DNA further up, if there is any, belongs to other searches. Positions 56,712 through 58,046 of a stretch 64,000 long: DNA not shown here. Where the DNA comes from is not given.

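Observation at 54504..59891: Operon of unknown function (HTH, nucleotidyltransferase, Tmk-like kinase, carrier protein, unknown protein, AMP-ligase, CYTH) bracketed by identical 27-bp palindromes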

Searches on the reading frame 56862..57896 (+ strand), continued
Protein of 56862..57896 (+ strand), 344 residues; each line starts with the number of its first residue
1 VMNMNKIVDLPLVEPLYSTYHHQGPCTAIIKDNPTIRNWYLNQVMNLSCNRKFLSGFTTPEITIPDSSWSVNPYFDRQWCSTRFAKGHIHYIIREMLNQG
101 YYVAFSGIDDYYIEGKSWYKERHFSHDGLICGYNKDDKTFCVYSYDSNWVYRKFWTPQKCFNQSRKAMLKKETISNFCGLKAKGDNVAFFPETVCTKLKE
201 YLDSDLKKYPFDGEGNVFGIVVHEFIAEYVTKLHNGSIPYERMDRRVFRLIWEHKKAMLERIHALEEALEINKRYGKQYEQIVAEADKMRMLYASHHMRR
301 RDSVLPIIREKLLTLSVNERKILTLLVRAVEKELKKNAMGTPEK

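Call 38: find_related_loci(query=A1, collection=genome_contigs, flank=10000)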
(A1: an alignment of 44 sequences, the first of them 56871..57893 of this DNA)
Query A1 (341 aa) in genome_contigs; peptide patterns used: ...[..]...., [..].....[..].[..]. (x = any residue, [..] = any of these).
133 stretches matched a pattern; 104 encode a relative of the query (tblastn E <= 1e-3); the best 80 are kept; 80 distinct loci.
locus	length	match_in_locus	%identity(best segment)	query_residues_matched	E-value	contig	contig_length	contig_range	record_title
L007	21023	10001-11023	67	1-341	4e-163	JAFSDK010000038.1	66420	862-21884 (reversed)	MAG: Clostridia bacterium isolate RGIG3041 Goat_Rectum-4__c459983, whole genome shotgun sequence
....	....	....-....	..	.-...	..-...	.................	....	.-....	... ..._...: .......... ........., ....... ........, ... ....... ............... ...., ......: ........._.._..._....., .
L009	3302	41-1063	65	1-341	5e-169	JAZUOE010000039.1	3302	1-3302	MAG: Ruminiclostridium sp. isolate T1900044876_TS20190342.MAGScoT_cleanbin_000039 SGB_3188_k141_382422, whole genome sho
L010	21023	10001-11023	64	1-341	8e-158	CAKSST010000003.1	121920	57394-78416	MAG: uncultured Eubacteriales bacterium isolate REFINED_METABAT215_TOP10_CONTIGS_1500_ASSEMBLY_K77_MERGED__Hadza_MoBio_C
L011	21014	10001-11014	65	1-338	7e-157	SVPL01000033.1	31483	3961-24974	MAG: Oscillospiraceae bacterium isolate SIG590 NODE_29708_length_31483_cov_2.824308, whole genome shotgun sequence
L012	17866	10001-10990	66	1-330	5e-157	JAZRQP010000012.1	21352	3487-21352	MAG: Faecalimonas sp. isolate T1900045361_YK20190051.MAGScoT_cleanbin_000021 SGB_6817_k141_2266921, whole genome shotgun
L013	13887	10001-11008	65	1-336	1e-156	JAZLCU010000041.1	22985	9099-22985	MAG: Faecousia sp. isolate T1900045045_TC20190038.MAGScoT_cleanbin_000007 SGB_4496_k141_2640415, whole genome shotgun se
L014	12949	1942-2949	63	1-336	2e-152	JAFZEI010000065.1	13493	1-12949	MAG: Clostridia bacterium isolate RGIG7689 Water_buffalos_Rectum-2__c439006, whole genome shotgun sequence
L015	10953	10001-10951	68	1-317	2e-151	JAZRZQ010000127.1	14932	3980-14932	MAG: Eubacteriales bacterium isolate T1900044946_TS20190412.MAGScoT_cleanbin_000017 SGB_3482_k141_2099849, whole genome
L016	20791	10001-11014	63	1-338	9e-150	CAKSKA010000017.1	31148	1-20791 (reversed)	MAG: uncultured Eubacteriales bacterium isolate REFINED_METABAT215_TOP10_CONTIGS_1500_ASSEMBLY_K77_MERGED__Hadza_MoBio_h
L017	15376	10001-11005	62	2-336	1e-147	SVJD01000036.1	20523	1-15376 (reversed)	MAG: Oscillospiraceae bacterium isolate SIG426 NODE_48757_length_20523_cov_6.972985, whole genome shotgun sequence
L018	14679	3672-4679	61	1-336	2e-147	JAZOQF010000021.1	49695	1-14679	MAG: Acutalibacteraceae bacterium isolate T1900045569_YK20190263.MAGScoT_cleanbin_000019 SGB_7962_k141_548076, whole gen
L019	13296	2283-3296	59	1-338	3e-146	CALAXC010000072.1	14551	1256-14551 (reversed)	MAG TPA_asm: uncultured Clostridia bacterium isolate SRR6425821_bin.111_CONCOCT_v1.1_MAG genome assembly, contig: ERZ176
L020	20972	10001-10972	62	5-328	3e-146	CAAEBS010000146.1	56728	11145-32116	MAG TPA_asm: Clostridia bacterium, isolate HGM12711, WGS project CAAEBS010000000 data, contig: ERS396440_25_k89_208818,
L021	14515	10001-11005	58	1-336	6e-144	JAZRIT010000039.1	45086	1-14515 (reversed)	MAG: Faecousia sp. isolate T1900045470_YK20190161.MAGScoT_cleanbin_000033 SGB_7238_k141_245844, whole genome shotgun seq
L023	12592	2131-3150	59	1-340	3e-142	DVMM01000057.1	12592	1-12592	MAG TPA_asm: Candidatus Egerieisoma faecipullorum isolate CHK195-4489 CHK195__C81497_L12592_ERR3414590, whole genome sho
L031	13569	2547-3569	58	1-341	4e-135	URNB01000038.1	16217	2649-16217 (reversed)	uncultured Ruminococcaceae bacterium isolate UMGS1148 genome assembly, contig: NODE_2358_length_16217_cov_3.953471, whol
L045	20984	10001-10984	56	1-330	2e-128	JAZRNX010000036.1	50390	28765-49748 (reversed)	MAG: Acutalibacteraceae bacterium isolate T1900045400_YK20190090.MAGScoT_cleanbin_000005 SGB_6976_k141_1944455, whole ge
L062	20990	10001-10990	50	3-332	2e-114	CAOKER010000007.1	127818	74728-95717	MAG TPA_asm: uncultured Eubacteriales bacterium isolate SRR17622767_bin.71_metawrap_v1.3_MAG genome assembly, contig: NO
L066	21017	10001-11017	49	3-341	1e-112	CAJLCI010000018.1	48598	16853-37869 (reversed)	MAG TPA_asm: uncultured Clostridiales bacterium isolate SRR5519168-bin.19 genome assembly, contig: NODE_500_length_48598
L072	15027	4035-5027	47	1-331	8e-108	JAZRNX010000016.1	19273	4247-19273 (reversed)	MAG: Acutalibacteraceae bacterium isolate T1900045400_YK20190090.MAGScoT_cleanbin_000005 SGB_6976_k141_924385, whole gen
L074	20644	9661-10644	48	3-329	4e-104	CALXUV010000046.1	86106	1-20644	MAG: uncultured Clostridia bacterium isolate E41__bin104 genome assembly, contig: E41__k127_714053, whole genome shotgun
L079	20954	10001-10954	45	1-317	6e-96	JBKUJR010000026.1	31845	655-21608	MAG: Clostridia bacterium isolate 29-1_92 NODE_927_length_31845_cov_8.663668, whole genome shotgun sequence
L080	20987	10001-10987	44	1-329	3e-95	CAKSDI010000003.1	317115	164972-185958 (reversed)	MAG: uncultured Eubacteriales bacterium isolate REFINED_METABAT215_TOP10_CONTIGS_1500_ASSEMBLY_K77_MERGED__Hadza_MoBio_h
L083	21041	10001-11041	41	1-337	2e-88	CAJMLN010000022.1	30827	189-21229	TPA_asm: uncultured bacterium isolate ERR1430441-bin.54 genome assembly, contig: NODE_2019_length_30827_cov_8.245483, wh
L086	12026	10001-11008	43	1-337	7e-87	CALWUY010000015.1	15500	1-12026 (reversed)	MAG: uncultured Clostridia bacterium isolate E0_DP__bin66 genome assembly, contig: E0_DP__k127_1776253, whole genome sho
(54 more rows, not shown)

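Call 45: search_protein_families(library=pfam, proteins=[L003:13007-14137:+, L003:14247-20315:+, L083:12964-13821:+, L083:13818-14963:+, L023:5869-6780:+, L074:12662-13552:+, L031:5793-7115:+, L031:7133-7930:+, L080:13966-14979:+], max_evalue=0.01)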
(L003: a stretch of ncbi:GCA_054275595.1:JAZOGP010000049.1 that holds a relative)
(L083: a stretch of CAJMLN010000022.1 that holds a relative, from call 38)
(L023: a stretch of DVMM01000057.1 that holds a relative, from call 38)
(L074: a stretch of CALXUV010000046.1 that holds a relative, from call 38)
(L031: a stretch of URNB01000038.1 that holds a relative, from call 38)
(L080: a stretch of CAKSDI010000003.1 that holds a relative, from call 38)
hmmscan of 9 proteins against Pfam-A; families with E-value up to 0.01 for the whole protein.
L003:13007-14137:+ (376 aa): 0 families

L003:14247-20315:+ (2022 aa): 1 family
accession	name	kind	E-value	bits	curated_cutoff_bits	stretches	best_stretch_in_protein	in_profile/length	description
PF05593.20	RHS_repeat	-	1.5e-27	95.8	22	4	677-710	3-37/38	RHS Repeat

L083:12964-13821:+ (285 aa): 1 family
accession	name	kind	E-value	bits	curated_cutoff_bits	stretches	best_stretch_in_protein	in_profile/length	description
PF12850.12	Metallophos_2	-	0.0072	16.8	27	0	29-145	3-90/154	Calcineurin-like phosphoesterase superfamily domain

L083:13818-14963:+ (381 aa): 1 family
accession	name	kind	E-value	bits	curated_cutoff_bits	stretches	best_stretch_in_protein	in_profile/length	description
PF06826.17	Asp-Al_Ex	-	2.8e-35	122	27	2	218-376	2-165/167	Predicted Permease Membrane Region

L023:5869-6780:+ (303 aa): 1 family
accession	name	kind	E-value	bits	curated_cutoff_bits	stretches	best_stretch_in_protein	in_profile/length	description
PF00149.33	Metallophos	-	1.3e-07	32.7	21.5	1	51-279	2-190/191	Calcineurin-like phosphoesterase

L074:12662-13552:+ (296 aa): 0 families

L031:5793-7115:+ (440 aa): 1 family
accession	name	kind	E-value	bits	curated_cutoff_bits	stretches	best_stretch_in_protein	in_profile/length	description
PF08924.17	Rv2525c_GlyHyd-like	-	2.6e-11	44.5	27.2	1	89-218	27-162/198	Rv2525c-like, glycoside hydrolase-like domain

L031:7133-7930:+ (265 aa): 0 families

L080:13966-14979:+ (337 aa): 1 family
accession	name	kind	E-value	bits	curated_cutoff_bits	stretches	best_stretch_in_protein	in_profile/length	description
PF01510.30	Amidase_2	-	1.6e-14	54.8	26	1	19-169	2-130/131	N-acetylmuramoyl-L-alanine amidase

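Call 46: search_protein_families(library=ncbifam, proteins=[L003:13007-14137:+, L003:14247-17600:+, L083:12964-13821:+, L023:5869-6780:+, L074:12662-13552:+, L031:5793-7115:+], max_evalue=0.01)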
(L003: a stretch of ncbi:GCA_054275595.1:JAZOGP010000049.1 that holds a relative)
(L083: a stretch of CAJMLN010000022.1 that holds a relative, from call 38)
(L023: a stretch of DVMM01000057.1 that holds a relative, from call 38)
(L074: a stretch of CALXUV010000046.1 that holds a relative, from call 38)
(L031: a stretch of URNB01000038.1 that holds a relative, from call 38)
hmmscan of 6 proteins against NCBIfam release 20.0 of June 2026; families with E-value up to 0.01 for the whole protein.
L003:13007-14137:+ (376 aa): 1 family
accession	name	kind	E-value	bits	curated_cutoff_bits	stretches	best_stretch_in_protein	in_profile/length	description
NF033679.1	DNRLRE_dom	domain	1.7e-07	31.5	34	1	221-353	1-142/164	DNRLRE domain-containing protein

L003:14247-17600:+ (1118 aa): 3 families
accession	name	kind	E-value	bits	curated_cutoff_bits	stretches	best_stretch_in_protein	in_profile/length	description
NF033679.1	DNRLRE_dom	domain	1.4e-09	38.2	34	1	300-469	8-164/164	DNRLRE domain-containing protein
NF048003.1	GTA_spike_fiber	domain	0.00011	22.8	36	1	888-994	47-168/182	phage head spike fiber domain-containing protein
TIGR01643.1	YD_repeat_2x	repeat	0.0025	18.3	15.8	0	680-714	6-41/42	YD repeat-containing protein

L083:12964-13821:+ (285 aa): 2 families
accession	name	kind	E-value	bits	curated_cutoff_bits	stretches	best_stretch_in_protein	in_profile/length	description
TIGR00040.1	yfcE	subfamily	0.0015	18.7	56.25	1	30-148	4-118/158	YfcE family phosphodiesterase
NF002421.0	PRK01544.1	equivalog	0.0028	16.4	567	1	15-80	59-122/524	bifunctional peptide chain release factor N(5)-glutamine methyltransferase PrmC/tRNA (guanosine(46)-N7)-methyltransferase TrmB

L023:5869-6780:+ (303 aa): 0 families

L074:12662-13552:+ (296 aa): 2 families
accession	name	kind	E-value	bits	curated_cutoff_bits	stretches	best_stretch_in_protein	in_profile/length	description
TIGR03729.1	acc_ester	subfamily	1.3e-05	24.7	148.25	1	63-280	19-228/239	putative phosphoesterase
NF033604.1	epsi_CJH_07325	subfamily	0.0025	17.9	33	0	244-266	39-61/66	CJH_07325 family protein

L031:5793-7115:+ (440 aa): 0 families

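Call 47: find_encoding_contigs(protein=P0270, flank=8000, max_places=2)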
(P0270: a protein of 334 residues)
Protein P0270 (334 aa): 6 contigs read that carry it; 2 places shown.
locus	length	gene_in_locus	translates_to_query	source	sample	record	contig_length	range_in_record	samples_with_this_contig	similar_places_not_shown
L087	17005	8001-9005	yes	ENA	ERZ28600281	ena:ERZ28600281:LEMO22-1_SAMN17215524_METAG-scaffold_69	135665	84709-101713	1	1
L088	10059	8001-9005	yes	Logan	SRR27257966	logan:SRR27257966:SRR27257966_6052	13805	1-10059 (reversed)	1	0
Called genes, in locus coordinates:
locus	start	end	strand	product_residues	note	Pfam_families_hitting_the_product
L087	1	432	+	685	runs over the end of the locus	PF13353:Fer4_12 (faint), PF04055:Radical_SAM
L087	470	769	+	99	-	-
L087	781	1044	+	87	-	PF00550:PP-binding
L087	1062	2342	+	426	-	PF00501:AMP-binding (faint)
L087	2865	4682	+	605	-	PF00664:ABC_membrane (faint), PF00005:ABC_tran, PF02463:SMC_N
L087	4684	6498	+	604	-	PF00005:ABC_tran, PF13304:AAA_21 (weak)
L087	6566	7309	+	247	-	PF00106:adh_short, PF08659:KR, PF13561:adh_short_C2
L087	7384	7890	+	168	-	PF13302:Acetyltransf_3, PF00583:Acetyltransf_1 (weak)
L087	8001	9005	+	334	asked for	PF14399:BtrH_N (weak)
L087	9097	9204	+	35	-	-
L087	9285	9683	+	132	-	PF03629:SASA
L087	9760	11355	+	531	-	-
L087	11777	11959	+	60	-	-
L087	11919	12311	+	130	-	PF00501:AMP-binding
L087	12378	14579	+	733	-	PF01467:CTP_transf_like (faint), PF08218:Citrate_ly_lig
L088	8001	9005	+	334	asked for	PF14399:BtrH_N (weak)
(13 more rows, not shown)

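Call 75: find_related_loci(query=A1, collection=viral_contigs, flank=10000)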
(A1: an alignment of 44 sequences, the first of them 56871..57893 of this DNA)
Query A1 (341 aa) in viral_contigs; peptide patterns used: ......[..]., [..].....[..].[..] (x = any residue, [..] = any of these).
58 stretches matched a pattern, but none encodes a relative of the query by tblastn (E <= 1e-3).

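Call 76: find_encoding_contigs(protein=P0210, flank=9000, max_places=2)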
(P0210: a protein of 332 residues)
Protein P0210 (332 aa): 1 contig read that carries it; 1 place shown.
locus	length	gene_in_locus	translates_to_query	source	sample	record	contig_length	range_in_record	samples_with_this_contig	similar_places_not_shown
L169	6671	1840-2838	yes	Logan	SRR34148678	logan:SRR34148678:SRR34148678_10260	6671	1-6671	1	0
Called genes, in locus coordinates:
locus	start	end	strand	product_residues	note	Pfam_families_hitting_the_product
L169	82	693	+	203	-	PF04647:AgrB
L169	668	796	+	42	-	-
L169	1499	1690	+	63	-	-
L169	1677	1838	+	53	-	PF02773:S-AdoMet_synt_C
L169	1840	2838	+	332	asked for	-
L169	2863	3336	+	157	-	-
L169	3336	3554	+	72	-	-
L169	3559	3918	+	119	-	PF13560:HTH_31 (weak), PF12844:HTH_19, PF01381:HTH_3, PF13443:HTH_26 (weak)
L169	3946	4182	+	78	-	-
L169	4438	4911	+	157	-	PF07638:Sigma70_ECF (weak), PF08281:Sigma70_r4_2 (weak), PF04545:Sigma70_r4 (weak)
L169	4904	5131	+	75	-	-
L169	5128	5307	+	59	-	-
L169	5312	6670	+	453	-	?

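Call 77: find_encoding_contigs(protein=P0225, flank=9000, max_places=2)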
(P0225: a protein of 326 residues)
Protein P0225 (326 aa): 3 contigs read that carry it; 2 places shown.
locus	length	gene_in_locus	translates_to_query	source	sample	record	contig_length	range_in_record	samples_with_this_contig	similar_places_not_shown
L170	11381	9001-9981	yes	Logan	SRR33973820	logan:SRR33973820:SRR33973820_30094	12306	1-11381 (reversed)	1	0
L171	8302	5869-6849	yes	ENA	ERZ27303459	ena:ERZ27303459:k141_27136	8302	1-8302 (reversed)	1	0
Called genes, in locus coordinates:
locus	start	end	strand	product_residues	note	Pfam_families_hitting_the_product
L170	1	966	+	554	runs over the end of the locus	PF00664:ABC_membrane, PF00005:ABC_tran, PF02463:SMC_N (weak)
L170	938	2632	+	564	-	PF00664:ABC_membrane, PF00005:ABC_tran, PF02463:SMC_N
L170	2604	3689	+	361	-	PF14907:NTP_transf_5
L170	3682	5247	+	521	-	PF13416:SBP_bac_8, PF01547:SBP_bac_1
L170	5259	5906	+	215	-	PF02223:Thymidylate_kin, PF13671:AAA_33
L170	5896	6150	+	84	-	PF00550:PP-binding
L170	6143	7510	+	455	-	PF00501:AMP-binding, PF13193:AMP-binding_C (weak)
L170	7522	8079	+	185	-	PF01928:CYTH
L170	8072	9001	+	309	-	-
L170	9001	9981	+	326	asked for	-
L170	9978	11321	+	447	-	PF24517:CBM96 (weak)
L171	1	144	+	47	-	?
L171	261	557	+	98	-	-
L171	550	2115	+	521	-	PF01547:SBP_bac_1, PF13416:SBP_bac_8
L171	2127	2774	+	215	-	PF02223:Thymidylate_kin, PF13671:AAA_33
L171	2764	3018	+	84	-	PF00550:PP-binding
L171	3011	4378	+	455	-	PF00501:AMP-binding, PF13193:AMP-binding_C (weak)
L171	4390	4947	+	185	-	PF01928:CYTH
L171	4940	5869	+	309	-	-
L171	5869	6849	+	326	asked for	-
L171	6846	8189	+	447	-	PF24517:CBM96 (weak)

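Call 78: find_encoding_contigs(protein=P0242, flank=9000, max_places=2)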
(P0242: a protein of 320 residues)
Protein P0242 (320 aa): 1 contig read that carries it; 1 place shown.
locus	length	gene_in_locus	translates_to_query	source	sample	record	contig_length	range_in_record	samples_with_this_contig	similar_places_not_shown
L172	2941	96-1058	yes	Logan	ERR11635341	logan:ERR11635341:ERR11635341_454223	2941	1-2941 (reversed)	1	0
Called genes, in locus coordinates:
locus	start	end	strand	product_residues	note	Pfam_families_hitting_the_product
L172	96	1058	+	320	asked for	-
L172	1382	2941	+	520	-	?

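Call 79: search_protein_families(library=pfam, proteins=[L170:8072-9001:+, L170:9978-11321:+, L170:3682-5247:+, L170:938-2632:+, L170:2604-3689:+], max_evalue=0.05)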
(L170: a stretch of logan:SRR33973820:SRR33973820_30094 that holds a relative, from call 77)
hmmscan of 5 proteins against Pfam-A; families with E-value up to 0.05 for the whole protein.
L170:8072-9001:+ (309 aa): 0 families

L170:9978-11321:+ (447 aa): 1 family
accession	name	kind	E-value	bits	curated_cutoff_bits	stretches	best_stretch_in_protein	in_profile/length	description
PF24517.2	CBM96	-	1.1e-07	32.3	26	1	331-407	54-134/164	Carbohydrate-binding module family 96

L170:3682-5247:+ (521 aa): 2 families
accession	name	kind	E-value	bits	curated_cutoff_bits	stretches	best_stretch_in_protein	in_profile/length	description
PF01547.30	SBP_bac_1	-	2.4e-13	51.2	26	1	142-388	26-276/307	Bacterial extracellular solute-binding protein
PF13416.11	SBP_bac_8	-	4.4e-13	50.1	27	1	138-383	10-214/279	Bacterial extracellular solute-binding protein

L170:938-2632:+ (564 aa): 9 families
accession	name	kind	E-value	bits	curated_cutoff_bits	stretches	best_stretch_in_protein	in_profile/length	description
PF00664.28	ABC_membrane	-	3.3e-31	109.4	28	1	23-292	1-271/274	ABC transporter transmembrane region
PF00005.33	ABC_tran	-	2.7e-29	102.9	25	1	355-504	1-137/137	ABC transporter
PF02463.25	SMC_N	-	5.6e-09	36.2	40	1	395-548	110-213/220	RecF/RecN/SMC N terminal domain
PF13401.12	AAA_22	-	0.0017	19.1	27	1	368-502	8-93/130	AAA domain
PF20720.3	nSTAND3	-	0.0066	16.6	27.2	1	355-405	7-56/155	Novel STAND NTPase 3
PF13191.12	AAA_16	-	0.034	15.1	32.6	0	364-397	23-56/167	AAA ATPase domain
PF13555.12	AAA_29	-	0.035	14.3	27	0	363-382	20-39/61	P-loop containing region of AAA domain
PF03193.22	RsgA_GTPase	-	0.041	14.2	30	0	361-387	103-128/174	RsgA GTPase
PF13604.12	AAA_30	-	0.043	14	27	0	363-397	16-50/191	AAA domain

L170:2604-3689:+ (361 aa): 1 family
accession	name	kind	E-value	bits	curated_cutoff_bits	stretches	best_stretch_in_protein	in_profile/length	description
PF14907.12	NTP_transf_5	-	2.8e-25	89.8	31.2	1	41-300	14-248/249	Uncharacterised nucleotidyltransferase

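Call 81: find_encoding_contigs(protein=P0199, flank=10000, max_places=2)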
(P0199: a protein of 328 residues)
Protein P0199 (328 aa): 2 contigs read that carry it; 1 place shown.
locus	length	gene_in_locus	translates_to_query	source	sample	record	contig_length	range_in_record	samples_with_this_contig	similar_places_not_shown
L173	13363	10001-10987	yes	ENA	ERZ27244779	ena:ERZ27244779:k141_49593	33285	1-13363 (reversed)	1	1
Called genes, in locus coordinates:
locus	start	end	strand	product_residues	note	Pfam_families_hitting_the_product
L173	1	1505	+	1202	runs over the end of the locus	PF01855:POR_N, PF17147:PFOR_II, PF01558:POR, PF10371:EKR, PF12838:Fer4_7, PF13183:Fer4_8 (weak), PF13237:Fer4_10 (weak), PF02775:TPP_enzyme_C, +4 more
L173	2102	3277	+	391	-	PF07136:DUF1385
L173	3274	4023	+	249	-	PF05175:MTS, PF06325:PrmA (weak)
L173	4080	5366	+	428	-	PF13641:Glyco_tranf_2_3, PF00535:Glycos_transf_2, PF13632:Glyco_trans_2_3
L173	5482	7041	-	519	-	PF04545:Sigma70_r4 (faint), PF08281:Sigma70_r4_2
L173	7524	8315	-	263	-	-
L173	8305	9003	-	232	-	PF00005:ABC_tran, PF13304:AAA_21 (weak)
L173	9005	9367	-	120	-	PF00392:GntR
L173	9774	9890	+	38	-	-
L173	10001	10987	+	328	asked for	-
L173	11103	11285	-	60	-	-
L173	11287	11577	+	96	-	-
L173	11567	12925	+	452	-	PF04055:Radical_SAM, PF13353:Fer4_12 (weak)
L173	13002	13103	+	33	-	-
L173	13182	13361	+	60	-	?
